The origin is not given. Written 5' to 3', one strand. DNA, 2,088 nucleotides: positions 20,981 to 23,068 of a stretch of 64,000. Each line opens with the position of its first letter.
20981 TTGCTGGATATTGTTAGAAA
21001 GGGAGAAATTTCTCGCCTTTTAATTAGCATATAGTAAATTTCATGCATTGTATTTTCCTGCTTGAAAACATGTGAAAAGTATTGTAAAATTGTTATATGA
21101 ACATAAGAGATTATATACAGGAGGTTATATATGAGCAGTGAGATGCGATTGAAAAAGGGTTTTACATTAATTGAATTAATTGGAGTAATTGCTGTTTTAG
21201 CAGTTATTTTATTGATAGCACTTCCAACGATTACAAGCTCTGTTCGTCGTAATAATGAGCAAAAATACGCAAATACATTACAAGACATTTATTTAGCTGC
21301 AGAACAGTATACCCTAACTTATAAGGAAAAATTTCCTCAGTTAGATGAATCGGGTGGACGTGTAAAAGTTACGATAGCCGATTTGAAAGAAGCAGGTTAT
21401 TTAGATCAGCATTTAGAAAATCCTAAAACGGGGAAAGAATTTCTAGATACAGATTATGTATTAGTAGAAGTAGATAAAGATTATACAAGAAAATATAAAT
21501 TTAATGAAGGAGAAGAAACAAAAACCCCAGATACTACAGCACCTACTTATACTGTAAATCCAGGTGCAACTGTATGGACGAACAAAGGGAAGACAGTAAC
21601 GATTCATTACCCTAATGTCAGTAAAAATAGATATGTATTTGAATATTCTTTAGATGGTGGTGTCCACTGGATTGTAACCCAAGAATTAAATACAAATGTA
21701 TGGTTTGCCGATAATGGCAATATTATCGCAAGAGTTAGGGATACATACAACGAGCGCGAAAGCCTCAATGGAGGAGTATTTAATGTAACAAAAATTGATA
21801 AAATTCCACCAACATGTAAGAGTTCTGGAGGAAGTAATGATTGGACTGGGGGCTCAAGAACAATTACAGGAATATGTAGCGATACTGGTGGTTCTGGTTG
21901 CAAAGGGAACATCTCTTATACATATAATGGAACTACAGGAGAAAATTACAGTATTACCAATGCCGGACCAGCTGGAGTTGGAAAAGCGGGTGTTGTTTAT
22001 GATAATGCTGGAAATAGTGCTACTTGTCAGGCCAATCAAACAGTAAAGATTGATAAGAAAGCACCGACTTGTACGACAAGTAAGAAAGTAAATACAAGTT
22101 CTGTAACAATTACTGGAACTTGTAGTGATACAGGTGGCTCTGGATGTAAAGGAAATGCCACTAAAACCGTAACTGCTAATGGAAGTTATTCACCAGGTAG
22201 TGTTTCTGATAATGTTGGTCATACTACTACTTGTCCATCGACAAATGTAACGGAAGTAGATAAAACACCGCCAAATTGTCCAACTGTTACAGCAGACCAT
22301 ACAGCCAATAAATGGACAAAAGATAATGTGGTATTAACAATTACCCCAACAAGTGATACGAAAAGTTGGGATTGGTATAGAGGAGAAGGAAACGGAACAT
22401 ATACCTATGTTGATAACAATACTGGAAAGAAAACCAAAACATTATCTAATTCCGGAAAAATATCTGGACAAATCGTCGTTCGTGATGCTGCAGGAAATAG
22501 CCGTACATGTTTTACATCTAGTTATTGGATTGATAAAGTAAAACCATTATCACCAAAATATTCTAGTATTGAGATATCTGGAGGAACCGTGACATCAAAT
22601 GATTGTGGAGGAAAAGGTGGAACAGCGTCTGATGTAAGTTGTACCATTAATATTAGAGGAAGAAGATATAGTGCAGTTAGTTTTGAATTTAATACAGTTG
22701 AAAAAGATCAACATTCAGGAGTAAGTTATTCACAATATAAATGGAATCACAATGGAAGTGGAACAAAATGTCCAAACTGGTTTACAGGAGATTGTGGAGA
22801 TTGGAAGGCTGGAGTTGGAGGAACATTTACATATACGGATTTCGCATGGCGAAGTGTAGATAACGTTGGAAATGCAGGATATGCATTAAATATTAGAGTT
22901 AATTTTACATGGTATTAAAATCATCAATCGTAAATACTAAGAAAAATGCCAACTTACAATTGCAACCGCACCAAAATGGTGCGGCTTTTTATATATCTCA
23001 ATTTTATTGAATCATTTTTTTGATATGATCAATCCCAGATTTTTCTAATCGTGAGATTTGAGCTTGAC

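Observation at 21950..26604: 968-bp perfect direct repeat gives pilin genes 2 and 3 identical 3' ends and brackets sigG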

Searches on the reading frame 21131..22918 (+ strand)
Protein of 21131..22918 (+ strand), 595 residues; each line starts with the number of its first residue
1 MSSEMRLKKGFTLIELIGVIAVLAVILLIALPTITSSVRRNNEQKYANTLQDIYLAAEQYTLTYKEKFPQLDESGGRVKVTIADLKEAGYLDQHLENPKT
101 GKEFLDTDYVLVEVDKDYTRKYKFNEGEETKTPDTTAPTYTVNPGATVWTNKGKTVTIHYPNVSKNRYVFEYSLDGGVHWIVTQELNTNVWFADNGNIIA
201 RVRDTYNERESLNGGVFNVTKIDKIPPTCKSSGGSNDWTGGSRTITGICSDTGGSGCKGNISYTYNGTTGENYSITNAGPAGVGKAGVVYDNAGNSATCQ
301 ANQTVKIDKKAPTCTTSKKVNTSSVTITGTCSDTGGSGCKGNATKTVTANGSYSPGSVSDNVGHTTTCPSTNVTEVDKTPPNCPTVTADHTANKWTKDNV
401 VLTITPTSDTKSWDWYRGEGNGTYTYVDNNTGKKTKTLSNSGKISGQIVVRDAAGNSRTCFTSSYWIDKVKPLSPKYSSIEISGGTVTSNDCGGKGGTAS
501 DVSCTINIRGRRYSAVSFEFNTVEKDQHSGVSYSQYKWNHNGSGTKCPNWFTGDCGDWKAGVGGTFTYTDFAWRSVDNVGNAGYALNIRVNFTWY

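Call 4: search_protein_families(library=pfam, proteins=[window:21131-22918:+])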
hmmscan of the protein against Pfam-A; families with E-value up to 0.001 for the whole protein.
window:21131-22918:+ (595 aa): 1 family
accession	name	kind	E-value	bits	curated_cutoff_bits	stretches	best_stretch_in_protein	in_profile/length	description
PF07963.17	N_methyl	-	1.1e-05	25.2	21.2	1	5-31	1-27/27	Prokaryotic N-terminal methylation motif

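Call 7: search_protein_families(library=ncbifam, proteins=[window:21131-22918:+])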
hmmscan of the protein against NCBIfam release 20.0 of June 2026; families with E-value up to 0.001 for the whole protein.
window:21131-22918:+ (595 aa): 6 families
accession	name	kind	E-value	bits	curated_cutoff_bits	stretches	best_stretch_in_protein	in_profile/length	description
NF041013.1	T4P_ComGE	equivalog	3.5e-06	27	49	1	8-79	3-77/83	competence type IV pilus minor pilin ComGE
NF040999.1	pilin_ComGC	equivalog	6e-06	26.4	75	1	8-72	1-64/84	competence type IV pilus major pilin ComGC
TIGR02532.1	IV_pilin_GFxxxE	domain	2.2e-05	24.1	16.3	1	8-31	1-24/24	prepilin-type N-terminal cleavage/methylation domain-containing protein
NF040982.1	ComGD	equivalog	4.1e-05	24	70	1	8-67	1-60/139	competence type IV pilus minor pilin ComGD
TIGR01710.1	typeII_sec_gspG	equivalog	4.2e-05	23.6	88.85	1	9-70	1-61/134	type II secretion system major pseudopilin GspG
TIGR02596.1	TIGR02596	subfamily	0.00043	20.4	70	1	11-60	1-50/196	Verru_Chthon cassette protein D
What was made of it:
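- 21131..22918 (+): Pilin-like gene 2 (595 aa). It has an A head, two Cys modules and a Y tail. PF07963 and TIGR02532 above their cut-offs (calls 4, 7).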

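Call 9: find_encoding_contigs(protein=window:21131-22918:+, flank=10000, max_places=10)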
Protein window:21131-22918:+ (595 aa): no gene with exactly this product is on record in the collection.

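Call 54: find_homologous_proteins(query=window:21131-22918:+, max_evalue=1e-30)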
Query window:21131-22918:+ (595 aa): 267 proteins with E <= 1e-30 among 8000 candidates; the best 120 are listed.
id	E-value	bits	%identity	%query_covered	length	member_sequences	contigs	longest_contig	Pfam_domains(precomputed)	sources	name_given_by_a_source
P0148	0.0e+0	1363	100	100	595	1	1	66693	PF07963.18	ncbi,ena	-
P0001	7.4e-256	869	79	79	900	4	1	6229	PF07963.18,PF24893.1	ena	-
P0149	4.3e-250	850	60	79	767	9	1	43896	PF07963.18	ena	-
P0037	6.1e-240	816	59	78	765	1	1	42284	PF07963.18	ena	-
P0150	1.8e-239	815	67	63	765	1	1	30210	PF07963.18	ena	-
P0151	3.3e-239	814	67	63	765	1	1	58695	PF07963.18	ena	-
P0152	3.7e-239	814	59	78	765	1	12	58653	PF07963.18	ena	-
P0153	3.7e-239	814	59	78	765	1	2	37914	PF07963.18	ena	-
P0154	4.6e-239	813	59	78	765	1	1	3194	PF07963.18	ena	-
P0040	5.6e-239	813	59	78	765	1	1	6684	PF07963.18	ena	-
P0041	6.2e-239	813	59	78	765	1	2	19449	PF07963.18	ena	-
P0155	1.1e-238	812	59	78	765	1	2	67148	PF07963.18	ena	-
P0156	1.3e-238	812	59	78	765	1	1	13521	PF07963.18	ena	-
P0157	1.3e-238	812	59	78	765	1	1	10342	PF07963.18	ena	-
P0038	1.5e-238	812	59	78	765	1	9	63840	PF07963.18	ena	-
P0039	1.8e-238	811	59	78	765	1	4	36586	PF07963.18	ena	-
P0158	4.8e-238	810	59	78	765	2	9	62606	PF07963.18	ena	-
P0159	5.5e-238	810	58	78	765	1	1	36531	PF07963.18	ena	-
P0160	5.9e-238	810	59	78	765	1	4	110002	PF07963.18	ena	-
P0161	7.2e-238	809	58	78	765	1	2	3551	PF07963.18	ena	-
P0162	9.5e-238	809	59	78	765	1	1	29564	PF07963.18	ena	-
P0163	7.0e-237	806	59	78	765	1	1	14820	PF07963.18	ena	-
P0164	1.1e-236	805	59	78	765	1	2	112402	PF07963.18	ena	-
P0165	9.6e-228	776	72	80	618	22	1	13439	PF07963.18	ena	-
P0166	1.3e-217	742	55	78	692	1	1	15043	PF07963.18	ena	-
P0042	8.2e-212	723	59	78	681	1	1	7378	PF07963.18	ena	-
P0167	8.8e-212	723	59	78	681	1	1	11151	PF07963.18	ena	-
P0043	2.6e-211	722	67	63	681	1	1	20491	PF07963.18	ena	-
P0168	4.1e-211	721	59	78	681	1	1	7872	PF07963.18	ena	-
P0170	1.3e-185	637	60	84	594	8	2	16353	PF07963.18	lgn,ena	-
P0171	7.5e-172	591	65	69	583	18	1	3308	PF07963.18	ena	-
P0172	2.7e-171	589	59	80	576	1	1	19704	PF07963.18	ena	-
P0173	2.7e-171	589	64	71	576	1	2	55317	PF07963.18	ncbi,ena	-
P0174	3.3e-171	589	64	71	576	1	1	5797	PF07963.18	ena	-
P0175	4.2e-171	589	59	80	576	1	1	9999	PF07963.18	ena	-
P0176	5.5e-171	588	65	69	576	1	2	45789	PF07963.18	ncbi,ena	-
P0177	6.6e-171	588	57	84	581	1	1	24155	PF07963.18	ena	-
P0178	7.4e-171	588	65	69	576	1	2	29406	PF07963.18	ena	-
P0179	8.9e-171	588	65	69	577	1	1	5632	PF07963.18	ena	-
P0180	1.5e-170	587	59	80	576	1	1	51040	PF07963.18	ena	-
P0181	1.6e-170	587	65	69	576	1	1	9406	PF07963.18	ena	-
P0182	1.7e-170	587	65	69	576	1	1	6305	PF07963.18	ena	-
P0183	2.3e-170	586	59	80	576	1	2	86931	PF07963.18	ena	-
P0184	3.2e-170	586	65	69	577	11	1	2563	PF07963.18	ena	-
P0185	4.2e-170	586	57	84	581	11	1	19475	PF07963.18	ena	-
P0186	6.5e-170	585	65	69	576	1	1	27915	PF07963.18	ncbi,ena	-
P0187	3.2e-169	583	64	69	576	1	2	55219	PF07963.18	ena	-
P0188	1.4e-168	581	63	69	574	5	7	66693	-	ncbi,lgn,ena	-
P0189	2.8e-167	576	65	67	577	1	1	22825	PF07963.18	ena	-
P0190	5.1e-165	569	64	66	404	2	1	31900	PF07963.18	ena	-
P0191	1.8e-143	498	46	79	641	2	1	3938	PF07963.18,PF12245.15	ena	-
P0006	2.7e-125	438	58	59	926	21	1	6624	PF07963.18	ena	-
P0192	1.4e-123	432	42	94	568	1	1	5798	PF07963.18,PF12245.15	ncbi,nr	ncbi:MAG: type II secretion system protein [Firmicutes bacterium]|nr:type II secretion system protei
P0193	2.7e-123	431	44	42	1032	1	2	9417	PF07963.18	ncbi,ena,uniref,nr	ncbi:MAG TPA: prepilin-type N-terminal cleavage/methylation domain-containing protein [Candidatus On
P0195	2.4e-112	395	35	78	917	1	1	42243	PF07963.18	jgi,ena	jgi:prepilin-type N-terminal cleavage/methylation domain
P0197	5.7e-107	377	47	42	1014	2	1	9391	PF07963.18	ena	-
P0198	6.9e-104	367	38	77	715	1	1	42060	PF07963.18,PF12245.15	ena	-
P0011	7.3e-104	367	45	49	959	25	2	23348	PF07963.18,PF24893.1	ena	-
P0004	7.4e-103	363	46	43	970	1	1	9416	PF07963.18,PF24893.1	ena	-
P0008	8.3e-102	360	58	27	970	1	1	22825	PF07963.18,PF24893.1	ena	-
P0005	5.5e-101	357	46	57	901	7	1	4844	PF07963.18,PF24893.1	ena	-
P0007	3.6e-100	355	58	27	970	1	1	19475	PF07963.18,PF24893.1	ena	-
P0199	3.6e-97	345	41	48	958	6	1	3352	PF07963.18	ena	-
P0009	1.3e-96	343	53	42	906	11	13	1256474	PF07963.18,PF24893.1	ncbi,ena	-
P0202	2.3e-87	312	40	56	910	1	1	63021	PF07963.18,PF12245.15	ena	-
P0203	7.8e-86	307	49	31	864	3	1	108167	PF07963.18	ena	-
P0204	2.1e-84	302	47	45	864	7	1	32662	PF07963.18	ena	-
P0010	1.7e-82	296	45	50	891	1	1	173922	PF07963.18,PF24893.1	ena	-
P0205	5.3e-82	295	42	45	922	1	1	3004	PF07963.18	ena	-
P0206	1.5e-77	280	38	56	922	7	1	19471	PF07963.18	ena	-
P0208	1.8e-76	276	51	31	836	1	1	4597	PF07963.18,PF12245.15,PF19077.7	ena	-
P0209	3.1e-76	276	45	43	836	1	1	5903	PF07963.18,PF12245.15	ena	-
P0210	3.4e-76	275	36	54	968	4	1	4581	PF07963.18,PF13750.13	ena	-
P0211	5.1e-76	275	45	43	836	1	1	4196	PF07963.18,PF12245.15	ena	-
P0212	4.5e-75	272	45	43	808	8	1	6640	PF07963.18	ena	-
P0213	2.6e-73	266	40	43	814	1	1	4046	PF07963.18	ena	-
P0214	1.2e-72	264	35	77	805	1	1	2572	PF07963.18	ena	-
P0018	1.4e-72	263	40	60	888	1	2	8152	PF07963.18,PF24893.1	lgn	-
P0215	1.7e-72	263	53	30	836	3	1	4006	PF07963.18,PF12245.15,PF19077.7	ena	-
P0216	2.7e-72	263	42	49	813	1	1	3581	PF07963.18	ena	-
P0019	4.9e-72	262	40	60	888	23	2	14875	PF07963.18,PF24893.1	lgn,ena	-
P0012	9.0e-72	261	54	33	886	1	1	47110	PF07963.18,PF24893.1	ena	-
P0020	1.0e-71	261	45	50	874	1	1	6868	PF07963.18,PF24893.1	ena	-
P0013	1.5e-71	260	61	27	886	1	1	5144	PF07963.18,PF24893.1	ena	-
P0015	2.2e-71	260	60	27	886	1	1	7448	PF07963.18,PF24893.1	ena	-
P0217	5.9e-71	258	50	32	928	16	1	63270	PF07963.18,PF12245.15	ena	-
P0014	8.2e-71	258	60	27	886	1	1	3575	PF07963.18,PF24893.1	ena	-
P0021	8.5e-71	258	54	34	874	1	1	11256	PF07963.18,PF24893.1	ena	-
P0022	1.9e-70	256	45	50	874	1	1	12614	PF07963.18,PF24893.1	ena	-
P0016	3.7e-70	255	39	64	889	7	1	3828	PF07963.18,PF24893.1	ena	-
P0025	3.8e-70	255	45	50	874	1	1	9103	PF07963.18,PF24893.1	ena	-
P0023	5.3e-70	255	45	50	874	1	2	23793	PF07963.18,PF24893.1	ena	-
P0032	6.0e-70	255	54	33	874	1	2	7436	PF07963.18,PF24893.1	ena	-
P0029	7.2e-70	254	45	50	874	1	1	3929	PF07963.18,PF24893.1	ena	-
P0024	8.2e-70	254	45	50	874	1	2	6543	PF07963.18,PF24893.1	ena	-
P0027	9.2e-70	254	45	50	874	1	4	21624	PF07963.18,PF24893.1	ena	-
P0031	1.0e-69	254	45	49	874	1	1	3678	PF07963.18,PF24893.1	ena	-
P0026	1.1e-69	254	45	50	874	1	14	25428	PF07963.18,PF24893.1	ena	-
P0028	1.6e-69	253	44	50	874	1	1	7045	PF07963.18,PF24893.1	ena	-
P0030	7.2e-69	251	44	50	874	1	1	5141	PF07963.18,PF24893.1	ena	-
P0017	4.2e-68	249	43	50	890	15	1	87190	PF07963.18,PF24893.1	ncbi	-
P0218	2.6e-67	246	45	42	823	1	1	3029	PF07963.18,PF12245.15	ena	-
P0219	4.8e-66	242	39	48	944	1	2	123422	PF07963.18,PF13750.13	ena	-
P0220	5.7e-66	242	41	50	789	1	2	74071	PF07963.18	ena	-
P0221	7.9e-66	241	46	30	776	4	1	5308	PF07963.18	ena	-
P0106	8.6e-66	241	32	82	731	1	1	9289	PF07963.18,PF08481.17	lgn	-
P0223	1.8e-63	233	35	61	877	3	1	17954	PF07963.18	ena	-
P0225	2.2e-61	226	43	40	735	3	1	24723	PF07963.18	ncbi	-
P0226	1.5e-60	224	39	44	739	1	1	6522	PF07963.18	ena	-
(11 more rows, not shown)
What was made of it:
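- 21131..22918 (+): Identical to P0148 (call 54).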

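Call 55: find_encoding_contigs(protein=P0188, flank=10000, max_places=10)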
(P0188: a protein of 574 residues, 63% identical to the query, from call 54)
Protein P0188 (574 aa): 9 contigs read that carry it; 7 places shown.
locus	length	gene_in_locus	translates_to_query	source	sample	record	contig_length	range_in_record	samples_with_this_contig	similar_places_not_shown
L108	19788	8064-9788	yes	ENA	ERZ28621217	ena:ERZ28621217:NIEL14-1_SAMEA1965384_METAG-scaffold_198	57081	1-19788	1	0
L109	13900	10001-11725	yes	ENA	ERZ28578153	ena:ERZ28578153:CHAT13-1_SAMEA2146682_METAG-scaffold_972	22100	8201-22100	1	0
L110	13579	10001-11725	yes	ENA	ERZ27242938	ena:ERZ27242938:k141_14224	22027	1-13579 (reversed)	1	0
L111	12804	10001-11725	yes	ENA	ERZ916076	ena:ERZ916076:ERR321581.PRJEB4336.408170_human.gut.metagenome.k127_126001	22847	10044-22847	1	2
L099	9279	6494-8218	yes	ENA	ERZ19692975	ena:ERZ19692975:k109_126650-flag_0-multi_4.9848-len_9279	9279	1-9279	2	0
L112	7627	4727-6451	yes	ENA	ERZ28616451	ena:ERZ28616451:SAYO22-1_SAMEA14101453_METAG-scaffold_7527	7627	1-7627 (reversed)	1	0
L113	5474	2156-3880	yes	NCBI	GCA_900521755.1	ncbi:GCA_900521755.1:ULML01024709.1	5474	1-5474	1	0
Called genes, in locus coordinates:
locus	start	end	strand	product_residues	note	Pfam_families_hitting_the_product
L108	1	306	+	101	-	?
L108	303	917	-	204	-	PF02588:YitT_membrane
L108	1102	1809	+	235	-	PF08478:POTRA_1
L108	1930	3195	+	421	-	PF02491:SHS2_FTSA, PF11104:PilM_2, PF06723:MreB_Mbl (weak), PF06277:EutA (weak), PF14450:FtsA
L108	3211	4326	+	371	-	PF00091:Tubulin, PF12327:FtsZ_C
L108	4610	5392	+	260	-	PF03419:Peptidase_U4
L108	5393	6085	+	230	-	PF04542:Sigma70_r2, PF04545:Sigma70_r4, PF01381:HTH_3 (weak)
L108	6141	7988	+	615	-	PF02366:PMT, PF13231:PMT_2, PF16192:PMT_4TMC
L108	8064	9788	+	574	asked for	-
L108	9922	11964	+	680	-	PF07963:N_methyl (weak)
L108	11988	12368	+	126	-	-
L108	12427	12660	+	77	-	PF05239:PRC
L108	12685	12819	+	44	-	-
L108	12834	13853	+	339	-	PF13439:Glyco_transf_4, PF13579:Glyco_trans_4_4 (weak), PF00534:Glycos_transf_1, PF13692:Glyco_trans_1_4, PF13524:Glyco_trans_1_2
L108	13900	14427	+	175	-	-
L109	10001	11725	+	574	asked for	-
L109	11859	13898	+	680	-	PF07963:N_methyl (weak)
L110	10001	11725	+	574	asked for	-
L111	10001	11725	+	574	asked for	-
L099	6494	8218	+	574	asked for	-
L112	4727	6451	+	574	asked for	-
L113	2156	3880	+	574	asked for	-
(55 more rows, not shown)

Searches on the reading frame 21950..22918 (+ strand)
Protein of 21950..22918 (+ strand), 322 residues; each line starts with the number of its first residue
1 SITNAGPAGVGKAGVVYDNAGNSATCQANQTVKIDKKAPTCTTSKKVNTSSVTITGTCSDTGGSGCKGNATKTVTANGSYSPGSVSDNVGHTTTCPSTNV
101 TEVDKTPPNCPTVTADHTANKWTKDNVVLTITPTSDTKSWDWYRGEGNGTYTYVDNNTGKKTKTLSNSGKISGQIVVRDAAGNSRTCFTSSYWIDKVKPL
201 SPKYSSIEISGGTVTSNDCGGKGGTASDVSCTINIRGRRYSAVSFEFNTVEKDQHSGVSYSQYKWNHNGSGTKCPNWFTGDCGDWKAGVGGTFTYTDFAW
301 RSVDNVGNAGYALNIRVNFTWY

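Call 43: find_encoding_contigs(protein=window:21950-22918:+, flank=3000, max_places=10)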
Protein window:21950-22918:+ (322 aa): no gene with exactly this product is on record in the collection.
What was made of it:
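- A look-up of the 322-residue repeat product found no separate contig (call 43).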

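Call 72: find_related_loci(query=window:22073-22915:+, collection=metagenome_contigs, flank=10000)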
Query window:22073-22915:+ (281 aa) in metagenome_contigs; peptide patterns used: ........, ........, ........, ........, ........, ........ (x = any residue, [..] = any of these).
62 stretches matched a pattern; 3 encode a relative of the query (tblastn E <= 1e-3); 3 distinct loci.
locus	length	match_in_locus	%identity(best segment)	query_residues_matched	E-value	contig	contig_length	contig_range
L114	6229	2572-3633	98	1-281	0e+0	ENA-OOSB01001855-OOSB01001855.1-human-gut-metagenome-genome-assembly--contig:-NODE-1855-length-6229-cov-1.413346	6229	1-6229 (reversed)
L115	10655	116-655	45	10-103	3e-12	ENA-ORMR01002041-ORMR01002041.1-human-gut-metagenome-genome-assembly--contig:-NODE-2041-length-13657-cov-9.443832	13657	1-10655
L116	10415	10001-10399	62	10-69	6e-11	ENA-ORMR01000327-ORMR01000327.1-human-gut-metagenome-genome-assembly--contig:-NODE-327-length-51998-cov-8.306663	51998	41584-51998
